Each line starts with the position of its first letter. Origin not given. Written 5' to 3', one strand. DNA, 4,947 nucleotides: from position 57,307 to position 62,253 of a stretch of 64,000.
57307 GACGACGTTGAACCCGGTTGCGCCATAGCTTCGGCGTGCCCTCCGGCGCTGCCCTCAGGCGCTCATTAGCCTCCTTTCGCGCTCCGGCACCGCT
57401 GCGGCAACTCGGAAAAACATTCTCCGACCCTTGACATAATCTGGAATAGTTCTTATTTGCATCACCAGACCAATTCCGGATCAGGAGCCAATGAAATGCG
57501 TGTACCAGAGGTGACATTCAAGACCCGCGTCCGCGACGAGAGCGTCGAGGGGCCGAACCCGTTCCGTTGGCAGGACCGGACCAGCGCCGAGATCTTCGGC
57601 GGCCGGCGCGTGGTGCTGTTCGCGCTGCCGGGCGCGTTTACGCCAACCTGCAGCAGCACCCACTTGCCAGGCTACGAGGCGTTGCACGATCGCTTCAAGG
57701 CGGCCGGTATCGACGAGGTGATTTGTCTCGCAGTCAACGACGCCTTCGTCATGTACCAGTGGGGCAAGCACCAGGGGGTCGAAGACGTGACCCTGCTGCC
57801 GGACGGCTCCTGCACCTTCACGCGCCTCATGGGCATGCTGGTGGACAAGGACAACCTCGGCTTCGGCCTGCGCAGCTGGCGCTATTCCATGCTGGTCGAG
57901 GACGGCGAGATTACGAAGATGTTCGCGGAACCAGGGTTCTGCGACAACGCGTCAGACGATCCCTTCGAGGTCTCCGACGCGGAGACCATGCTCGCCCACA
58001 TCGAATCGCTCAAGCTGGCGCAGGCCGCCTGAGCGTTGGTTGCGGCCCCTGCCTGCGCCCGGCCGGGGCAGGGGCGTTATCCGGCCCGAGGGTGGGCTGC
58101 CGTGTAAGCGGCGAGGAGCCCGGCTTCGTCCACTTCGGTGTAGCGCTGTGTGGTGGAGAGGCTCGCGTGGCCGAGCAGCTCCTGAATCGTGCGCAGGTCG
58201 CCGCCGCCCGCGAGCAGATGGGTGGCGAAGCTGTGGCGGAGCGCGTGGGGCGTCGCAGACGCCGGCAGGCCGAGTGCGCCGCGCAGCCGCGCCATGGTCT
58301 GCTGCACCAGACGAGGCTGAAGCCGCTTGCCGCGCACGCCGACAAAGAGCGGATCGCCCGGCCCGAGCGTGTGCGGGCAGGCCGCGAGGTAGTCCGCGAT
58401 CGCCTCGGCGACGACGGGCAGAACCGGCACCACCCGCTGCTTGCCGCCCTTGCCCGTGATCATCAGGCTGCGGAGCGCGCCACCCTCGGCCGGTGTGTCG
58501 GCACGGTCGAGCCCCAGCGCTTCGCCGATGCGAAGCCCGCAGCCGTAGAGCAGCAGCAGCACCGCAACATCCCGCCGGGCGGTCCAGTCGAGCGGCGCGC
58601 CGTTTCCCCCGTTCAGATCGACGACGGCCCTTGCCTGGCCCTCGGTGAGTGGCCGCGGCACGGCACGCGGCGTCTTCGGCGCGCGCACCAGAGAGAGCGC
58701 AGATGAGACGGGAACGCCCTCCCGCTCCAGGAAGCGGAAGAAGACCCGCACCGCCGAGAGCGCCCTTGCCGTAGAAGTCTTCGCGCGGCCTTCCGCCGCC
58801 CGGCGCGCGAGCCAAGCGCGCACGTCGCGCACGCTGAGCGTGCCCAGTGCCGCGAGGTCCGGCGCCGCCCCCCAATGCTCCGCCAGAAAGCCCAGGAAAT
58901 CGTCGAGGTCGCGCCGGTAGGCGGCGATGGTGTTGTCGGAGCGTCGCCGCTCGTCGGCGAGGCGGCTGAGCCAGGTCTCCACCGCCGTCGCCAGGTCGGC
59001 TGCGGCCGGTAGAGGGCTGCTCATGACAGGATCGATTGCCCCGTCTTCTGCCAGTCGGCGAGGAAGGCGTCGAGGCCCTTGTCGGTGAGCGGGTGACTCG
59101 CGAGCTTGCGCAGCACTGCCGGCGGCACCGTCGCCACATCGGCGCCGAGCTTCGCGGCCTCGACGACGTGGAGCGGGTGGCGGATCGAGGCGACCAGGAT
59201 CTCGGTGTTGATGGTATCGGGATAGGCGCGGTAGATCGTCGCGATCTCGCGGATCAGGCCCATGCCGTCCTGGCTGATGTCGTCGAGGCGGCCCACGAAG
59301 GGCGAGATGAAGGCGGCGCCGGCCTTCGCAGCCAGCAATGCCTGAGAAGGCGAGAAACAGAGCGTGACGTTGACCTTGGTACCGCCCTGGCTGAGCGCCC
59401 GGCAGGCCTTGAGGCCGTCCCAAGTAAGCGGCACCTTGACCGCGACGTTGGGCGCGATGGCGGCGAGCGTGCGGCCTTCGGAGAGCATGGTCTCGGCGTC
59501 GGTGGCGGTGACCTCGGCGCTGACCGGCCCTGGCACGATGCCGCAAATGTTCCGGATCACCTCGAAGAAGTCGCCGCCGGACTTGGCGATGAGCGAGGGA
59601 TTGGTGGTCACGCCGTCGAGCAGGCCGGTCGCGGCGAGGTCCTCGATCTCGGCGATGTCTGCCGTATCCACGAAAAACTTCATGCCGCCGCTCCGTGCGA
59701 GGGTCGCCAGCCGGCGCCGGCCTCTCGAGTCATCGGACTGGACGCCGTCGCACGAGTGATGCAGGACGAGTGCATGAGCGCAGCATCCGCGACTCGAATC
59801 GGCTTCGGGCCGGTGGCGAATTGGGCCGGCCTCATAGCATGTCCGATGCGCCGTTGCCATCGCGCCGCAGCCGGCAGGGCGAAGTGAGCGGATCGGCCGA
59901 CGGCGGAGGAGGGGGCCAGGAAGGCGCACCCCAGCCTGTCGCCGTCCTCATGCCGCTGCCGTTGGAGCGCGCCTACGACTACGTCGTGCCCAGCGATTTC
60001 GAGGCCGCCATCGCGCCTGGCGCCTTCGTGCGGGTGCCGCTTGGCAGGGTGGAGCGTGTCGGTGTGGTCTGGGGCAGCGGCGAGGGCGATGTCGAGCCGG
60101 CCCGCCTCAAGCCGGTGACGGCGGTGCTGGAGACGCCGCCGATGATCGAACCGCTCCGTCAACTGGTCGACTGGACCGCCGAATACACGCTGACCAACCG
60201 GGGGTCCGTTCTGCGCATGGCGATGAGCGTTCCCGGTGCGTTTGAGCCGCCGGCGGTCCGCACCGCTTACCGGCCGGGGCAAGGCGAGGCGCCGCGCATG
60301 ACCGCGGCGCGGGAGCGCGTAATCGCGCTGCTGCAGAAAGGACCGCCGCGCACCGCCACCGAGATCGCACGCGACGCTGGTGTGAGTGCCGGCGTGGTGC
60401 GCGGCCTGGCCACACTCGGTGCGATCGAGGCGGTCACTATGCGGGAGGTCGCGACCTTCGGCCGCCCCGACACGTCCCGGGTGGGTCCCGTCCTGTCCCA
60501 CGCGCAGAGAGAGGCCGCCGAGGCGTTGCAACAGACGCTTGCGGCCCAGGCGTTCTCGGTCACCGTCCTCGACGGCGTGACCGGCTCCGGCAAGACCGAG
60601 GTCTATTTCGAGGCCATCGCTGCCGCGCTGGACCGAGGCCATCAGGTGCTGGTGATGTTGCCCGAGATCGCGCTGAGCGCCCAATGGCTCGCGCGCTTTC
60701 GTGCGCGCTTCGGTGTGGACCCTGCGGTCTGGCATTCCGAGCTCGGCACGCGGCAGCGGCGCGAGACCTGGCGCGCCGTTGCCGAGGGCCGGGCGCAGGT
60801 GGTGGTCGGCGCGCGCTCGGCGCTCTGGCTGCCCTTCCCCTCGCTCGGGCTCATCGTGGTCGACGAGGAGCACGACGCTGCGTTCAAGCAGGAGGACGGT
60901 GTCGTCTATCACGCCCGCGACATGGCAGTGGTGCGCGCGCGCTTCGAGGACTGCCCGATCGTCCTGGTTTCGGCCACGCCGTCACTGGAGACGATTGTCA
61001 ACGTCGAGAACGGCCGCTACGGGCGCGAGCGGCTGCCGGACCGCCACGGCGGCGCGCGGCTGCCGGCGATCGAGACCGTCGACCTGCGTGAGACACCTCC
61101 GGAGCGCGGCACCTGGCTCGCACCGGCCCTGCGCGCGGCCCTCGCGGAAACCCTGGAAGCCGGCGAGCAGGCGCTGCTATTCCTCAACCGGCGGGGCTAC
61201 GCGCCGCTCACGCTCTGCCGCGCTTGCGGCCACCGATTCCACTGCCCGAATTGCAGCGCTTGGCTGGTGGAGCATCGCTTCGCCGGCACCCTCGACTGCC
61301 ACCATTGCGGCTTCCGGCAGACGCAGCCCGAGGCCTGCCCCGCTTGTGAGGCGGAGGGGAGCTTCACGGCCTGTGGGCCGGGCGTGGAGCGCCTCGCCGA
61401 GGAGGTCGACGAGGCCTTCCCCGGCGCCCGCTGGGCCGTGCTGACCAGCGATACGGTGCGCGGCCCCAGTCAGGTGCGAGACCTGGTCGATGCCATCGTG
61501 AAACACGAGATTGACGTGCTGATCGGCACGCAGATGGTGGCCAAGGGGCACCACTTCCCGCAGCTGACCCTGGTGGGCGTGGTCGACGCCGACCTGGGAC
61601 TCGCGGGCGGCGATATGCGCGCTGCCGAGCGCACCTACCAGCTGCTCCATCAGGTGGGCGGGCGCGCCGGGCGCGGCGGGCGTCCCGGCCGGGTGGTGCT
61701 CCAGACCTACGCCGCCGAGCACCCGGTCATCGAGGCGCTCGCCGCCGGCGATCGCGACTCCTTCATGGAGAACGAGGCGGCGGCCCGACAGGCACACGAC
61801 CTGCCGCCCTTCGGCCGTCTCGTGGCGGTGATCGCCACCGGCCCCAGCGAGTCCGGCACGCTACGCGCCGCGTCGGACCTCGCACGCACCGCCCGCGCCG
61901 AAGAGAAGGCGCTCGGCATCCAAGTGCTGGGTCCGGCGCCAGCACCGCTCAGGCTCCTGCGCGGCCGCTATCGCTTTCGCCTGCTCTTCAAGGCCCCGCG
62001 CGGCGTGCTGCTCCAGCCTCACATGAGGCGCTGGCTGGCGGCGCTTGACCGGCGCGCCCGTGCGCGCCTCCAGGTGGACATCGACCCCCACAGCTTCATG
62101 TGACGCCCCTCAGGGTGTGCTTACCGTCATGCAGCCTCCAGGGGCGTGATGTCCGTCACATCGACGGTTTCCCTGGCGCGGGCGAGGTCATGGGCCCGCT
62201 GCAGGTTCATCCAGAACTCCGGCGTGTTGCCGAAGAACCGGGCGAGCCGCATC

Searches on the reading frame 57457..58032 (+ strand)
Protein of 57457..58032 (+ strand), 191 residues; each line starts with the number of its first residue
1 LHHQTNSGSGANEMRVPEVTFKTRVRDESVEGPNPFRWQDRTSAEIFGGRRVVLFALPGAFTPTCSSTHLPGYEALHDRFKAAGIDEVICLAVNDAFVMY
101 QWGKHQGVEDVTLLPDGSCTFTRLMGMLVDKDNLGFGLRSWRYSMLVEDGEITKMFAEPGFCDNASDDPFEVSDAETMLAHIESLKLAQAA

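Call 22: search_protein_families(library=pfam, proteins=[window:57457-58032:+], max_evalue=0.001)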
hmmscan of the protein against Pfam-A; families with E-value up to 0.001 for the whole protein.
window:57457-58032:+ (191 aa): 2 families
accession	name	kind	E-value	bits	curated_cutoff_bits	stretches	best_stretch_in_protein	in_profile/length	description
PF08534.16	Redoxin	-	1.4e-25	90.3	26.6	1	43-160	23-136/148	Redoxin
PF00578.27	AhpC-TSA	-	4.2e-09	36.8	26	1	43-140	20-108/124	AhpC/TSA family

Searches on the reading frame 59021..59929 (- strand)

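Call 22: search_protein_families(library=pfam, proteins=[window:59021-59929:-], max_evalue=0.001)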
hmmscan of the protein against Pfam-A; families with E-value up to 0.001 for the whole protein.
window:59021-59929:- (302 aa): 1 family
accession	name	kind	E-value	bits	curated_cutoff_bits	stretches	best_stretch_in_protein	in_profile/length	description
PF00923.25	TAL_FSA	-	4e-63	213.9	27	1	85-299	1-284/285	Transaldolase/Fructose-6-phosphate aldolase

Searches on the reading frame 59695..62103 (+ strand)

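Call 22: search_protein_families(library=pfam, proteins=[window:59695-62103:+], max_evalue=0.001)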
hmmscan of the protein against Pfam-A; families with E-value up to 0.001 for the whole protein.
window:59695-62103:+ (802 aa): 7 families
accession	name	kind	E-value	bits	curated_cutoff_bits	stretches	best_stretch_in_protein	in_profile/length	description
PF17764.6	PriA_3primeBD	-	3.6e-19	68.9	22.7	1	84-177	2-95/96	3'DNA-binding domain (3'BD)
PF18074.6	PriA_C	-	7.3e-19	68.8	26.9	1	705-798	1-95/95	Primosomal protein N C-terminal domain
PF00270.35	DEAD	-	8.5e-19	68.3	26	1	288-434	15-164/167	DEAD/DEAH box helicase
PF04851.21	ResIII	-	8.6e-12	45.7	22.5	1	267-430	4-163/164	Type III restriction enzyme, res subunit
PF18319.7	Zn_ribbon_PriA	-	7.6e-09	35.8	26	1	517-542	1-26/27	PriA DNA helicase Cys-rich region (CRR) domain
PF00271.37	Helicase_C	-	5e-07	30.4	23.5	0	592-662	52-110/110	Helicase conserved C-terminal domain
PF13604.12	AAA_30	-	0.00048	20.3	27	0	267-409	2-114/191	AAA domain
